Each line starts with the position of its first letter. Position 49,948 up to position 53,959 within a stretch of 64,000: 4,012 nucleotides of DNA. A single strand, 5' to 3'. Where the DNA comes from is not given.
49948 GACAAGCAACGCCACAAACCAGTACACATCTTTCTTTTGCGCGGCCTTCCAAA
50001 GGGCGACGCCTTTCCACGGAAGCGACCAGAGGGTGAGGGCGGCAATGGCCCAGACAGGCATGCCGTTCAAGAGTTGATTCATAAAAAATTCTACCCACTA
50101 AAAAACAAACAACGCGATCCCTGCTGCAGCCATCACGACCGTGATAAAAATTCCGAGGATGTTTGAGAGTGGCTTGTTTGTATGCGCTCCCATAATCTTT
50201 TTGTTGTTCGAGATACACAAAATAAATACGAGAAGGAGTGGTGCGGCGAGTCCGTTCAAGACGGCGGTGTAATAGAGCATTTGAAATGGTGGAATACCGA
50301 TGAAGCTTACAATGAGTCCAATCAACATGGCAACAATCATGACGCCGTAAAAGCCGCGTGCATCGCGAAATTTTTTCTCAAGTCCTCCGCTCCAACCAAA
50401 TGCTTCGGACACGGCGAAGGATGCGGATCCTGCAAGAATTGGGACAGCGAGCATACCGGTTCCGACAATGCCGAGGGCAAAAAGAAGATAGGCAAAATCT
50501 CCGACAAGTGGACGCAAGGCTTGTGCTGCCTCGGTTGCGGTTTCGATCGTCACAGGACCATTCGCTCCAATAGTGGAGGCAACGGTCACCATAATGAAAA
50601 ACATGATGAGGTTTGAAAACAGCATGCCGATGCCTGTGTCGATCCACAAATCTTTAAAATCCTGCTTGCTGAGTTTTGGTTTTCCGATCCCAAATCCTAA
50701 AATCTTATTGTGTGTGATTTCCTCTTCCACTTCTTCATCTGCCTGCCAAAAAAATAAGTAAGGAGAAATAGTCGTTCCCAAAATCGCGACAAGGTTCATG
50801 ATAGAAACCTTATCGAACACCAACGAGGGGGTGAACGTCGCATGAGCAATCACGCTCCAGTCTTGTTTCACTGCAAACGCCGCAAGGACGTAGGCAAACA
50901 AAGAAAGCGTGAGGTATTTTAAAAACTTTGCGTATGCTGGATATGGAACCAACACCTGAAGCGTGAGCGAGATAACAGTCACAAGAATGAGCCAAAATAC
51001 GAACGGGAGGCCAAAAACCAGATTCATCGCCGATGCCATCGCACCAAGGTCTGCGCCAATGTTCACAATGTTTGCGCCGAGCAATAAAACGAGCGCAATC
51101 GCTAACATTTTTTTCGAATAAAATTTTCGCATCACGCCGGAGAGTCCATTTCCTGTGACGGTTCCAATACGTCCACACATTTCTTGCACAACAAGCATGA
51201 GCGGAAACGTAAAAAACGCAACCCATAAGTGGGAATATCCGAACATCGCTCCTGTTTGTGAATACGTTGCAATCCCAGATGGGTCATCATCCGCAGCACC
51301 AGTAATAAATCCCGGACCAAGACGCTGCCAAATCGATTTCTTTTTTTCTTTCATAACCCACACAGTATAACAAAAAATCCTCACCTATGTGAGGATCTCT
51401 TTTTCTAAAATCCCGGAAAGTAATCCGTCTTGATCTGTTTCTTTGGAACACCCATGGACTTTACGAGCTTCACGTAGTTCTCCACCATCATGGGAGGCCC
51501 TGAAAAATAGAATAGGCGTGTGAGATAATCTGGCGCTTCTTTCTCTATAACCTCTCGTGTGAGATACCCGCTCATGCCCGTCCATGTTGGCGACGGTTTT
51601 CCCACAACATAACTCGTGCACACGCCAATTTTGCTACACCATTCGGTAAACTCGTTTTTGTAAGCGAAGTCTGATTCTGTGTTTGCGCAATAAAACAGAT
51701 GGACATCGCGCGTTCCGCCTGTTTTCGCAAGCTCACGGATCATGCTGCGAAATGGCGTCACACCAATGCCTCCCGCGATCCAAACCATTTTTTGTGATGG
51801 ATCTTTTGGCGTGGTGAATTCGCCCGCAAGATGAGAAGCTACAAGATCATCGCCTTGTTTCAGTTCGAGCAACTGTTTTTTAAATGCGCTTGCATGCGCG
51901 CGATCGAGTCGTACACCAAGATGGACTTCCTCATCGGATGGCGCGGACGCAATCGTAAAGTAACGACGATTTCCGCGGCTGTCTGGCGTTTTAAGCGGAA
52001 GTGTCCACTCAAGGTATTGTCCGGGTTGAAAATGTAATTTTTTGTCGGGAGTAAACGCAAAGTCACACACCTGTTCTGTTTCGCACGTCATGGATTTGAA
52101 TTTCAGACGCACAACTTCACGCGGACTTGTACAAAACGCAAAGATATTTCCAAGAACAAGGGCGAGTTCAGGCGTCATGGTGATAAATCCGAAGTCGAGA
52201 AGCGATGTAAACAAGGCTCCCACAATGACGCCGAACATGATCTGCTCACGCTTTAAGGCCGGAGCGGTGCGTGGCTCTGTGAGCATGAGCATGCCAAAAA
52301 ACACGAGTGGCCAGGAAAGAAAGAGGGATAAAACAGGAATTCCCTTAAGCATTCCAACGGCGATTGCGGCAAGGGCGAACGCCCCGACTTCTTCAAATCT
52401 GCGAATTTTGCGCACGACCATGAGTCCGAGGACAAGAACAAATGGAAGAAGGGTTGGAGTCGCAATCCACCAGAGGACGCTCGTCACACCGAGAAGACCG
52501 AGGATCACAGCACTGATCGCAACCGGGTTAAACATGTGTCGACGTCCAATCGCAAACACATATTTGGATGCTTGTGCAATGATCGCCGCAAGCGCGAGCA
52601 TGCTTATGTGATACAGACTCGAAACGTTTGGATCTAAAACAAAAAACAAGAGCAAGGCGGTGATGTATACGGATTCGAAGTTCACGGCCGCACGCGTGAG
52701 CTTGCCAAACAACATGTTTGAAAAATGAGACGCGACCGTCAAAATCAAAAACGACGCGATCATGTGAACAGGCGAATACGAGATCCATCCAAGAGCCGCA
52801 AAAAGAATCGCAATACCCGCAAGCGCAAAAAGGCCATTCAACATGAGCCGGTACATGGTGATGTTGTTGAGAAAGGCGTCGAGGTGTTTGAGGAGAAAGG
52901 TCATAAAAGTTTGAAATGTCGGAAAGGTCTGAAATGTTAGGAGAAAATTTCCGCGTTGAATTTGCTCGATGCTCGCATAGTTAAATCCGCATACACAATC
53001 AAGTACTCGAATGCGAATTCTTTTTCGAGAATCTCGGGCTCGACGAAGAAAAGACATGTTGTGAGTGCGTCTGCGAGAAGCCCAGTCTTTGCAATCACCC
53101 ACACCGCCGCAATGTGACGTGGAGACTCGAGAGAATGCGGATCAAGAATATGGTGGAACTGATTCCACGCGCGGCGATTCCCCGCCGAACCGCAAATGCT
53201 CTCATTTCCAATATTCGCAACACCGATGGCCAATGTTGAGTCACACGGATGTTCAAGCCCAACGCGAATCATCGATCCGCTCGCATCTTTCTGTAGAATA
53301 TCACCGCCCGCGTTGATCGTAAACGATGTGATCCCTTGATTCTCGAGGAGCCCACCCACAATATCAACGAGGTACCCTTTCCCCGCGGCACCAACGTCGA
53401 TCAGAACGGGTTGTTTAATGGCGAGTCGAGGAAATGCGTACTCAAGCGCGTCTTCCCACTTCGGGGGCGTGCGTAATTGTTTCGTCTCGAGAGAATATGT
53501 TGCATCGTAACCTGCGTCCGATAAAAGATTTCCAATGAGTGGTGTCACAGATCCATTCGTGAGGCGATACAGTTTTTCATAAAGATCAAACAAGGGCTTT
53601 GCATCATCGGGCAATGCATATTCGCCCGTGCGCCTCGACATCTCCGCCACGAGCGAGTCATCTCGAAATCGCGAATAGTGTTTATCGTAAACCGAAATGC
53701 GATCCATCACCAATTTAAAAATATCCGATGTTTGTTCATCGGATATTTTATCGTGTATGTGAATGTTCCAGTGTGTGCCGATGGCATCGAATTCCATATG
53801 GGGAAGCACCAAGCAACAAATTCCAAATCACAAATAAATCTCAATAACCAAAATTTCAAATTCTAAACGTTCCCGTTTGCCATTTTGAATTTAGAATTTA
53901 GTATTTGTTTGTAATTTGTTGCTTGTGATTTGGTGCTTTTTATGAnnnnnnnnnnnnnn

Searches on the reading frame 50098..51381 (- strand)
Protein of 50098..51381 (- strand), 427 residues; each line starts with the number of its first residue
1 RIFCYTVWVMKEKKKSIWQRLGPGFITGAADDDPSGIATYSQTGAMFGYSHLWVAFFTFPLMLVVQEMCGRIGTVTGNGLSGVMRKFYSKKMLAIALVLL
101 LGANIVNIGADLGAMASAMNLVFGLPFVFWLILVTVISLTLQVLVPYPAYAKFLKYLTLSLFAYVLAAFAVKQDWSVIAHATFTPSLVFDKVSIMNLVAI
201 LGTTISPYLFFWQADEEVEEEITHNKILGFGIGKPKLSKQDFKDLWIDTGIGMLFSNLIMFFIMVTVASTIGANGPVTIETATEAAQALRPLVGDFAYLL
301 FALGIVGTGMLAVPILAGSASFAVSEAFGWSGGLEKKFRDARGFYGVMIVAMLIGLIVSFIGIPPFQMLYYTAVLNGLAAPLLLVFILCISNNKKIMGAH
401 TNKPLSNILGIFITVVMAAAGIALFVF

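Call 97: search_protein_families(library=pfam, proteins=[window:50098-51381:-], max_evalue=0.00001)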
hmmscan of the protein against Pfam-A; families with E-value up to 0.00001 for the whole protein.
window:50098-51381:- (427 aa): 1 family
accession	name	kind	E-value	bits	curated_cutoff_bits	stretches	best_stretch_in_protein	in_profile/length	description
PF01566.24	Nramp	-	2.9e-79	267.1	29.8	1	37-403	1-356/357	Natural resistance-associated macrophage protein-like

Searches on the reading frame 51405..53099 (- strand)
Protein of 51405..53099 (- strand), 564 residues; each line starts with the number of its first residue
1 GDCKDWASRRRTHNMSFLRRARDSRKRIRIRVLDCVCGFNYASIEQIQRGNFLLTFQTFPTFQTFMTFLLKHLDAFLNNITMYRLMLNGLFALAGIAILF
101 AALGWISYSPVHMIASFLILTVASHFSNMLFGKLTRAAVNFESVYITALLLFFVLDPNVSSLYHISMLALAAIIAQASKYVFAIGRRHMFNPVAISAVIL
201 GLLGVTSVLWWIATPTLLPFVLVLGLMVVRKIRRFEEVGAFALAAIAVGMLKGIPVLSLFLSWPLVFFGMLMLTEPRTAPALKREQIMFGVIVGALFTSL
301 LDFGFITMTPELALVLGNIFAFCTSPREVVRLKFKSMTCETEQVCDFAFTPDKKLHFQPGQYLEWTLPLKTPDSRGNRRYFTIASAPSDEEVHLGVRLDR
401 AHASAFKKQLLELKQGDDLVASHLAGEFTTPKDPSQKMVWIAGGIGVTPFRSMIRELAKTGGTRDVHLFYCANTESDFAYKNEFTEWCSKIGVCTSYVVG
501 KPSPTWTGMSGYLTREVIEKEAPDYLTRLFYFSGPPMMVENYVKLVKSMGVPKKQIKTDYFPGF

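Call 97: search_protein_families(library=pfam, proteins=[window:51405-53099:-], max_evalue=0.00001)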
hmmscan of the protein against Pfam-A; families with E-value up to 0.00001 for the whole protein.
window:51405-53099:- (564 aa): 1 family
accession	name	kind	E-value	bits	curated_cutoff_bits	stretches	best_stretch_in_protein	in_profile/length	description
PF00175.26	NAD_binding_1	-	6.2e-17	62.7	22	1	441-542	2-107/109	Oxidoreductase NAD-binding domain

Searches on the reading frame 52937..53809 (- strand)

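Call 97: search_protein_families(library=pfam, proteins=[window:52937-53809:-], max_evalue=0.00001)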
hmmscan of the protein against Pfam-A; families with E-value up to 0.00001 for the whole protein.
window:52937-53809:- (290 aa): 1 family
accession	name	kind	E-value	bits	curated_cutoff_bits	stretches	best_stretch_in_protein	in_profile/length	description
PF02424.20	ApbE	-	2e-36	126.3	25.6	1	11-259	2-249/266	ApbE family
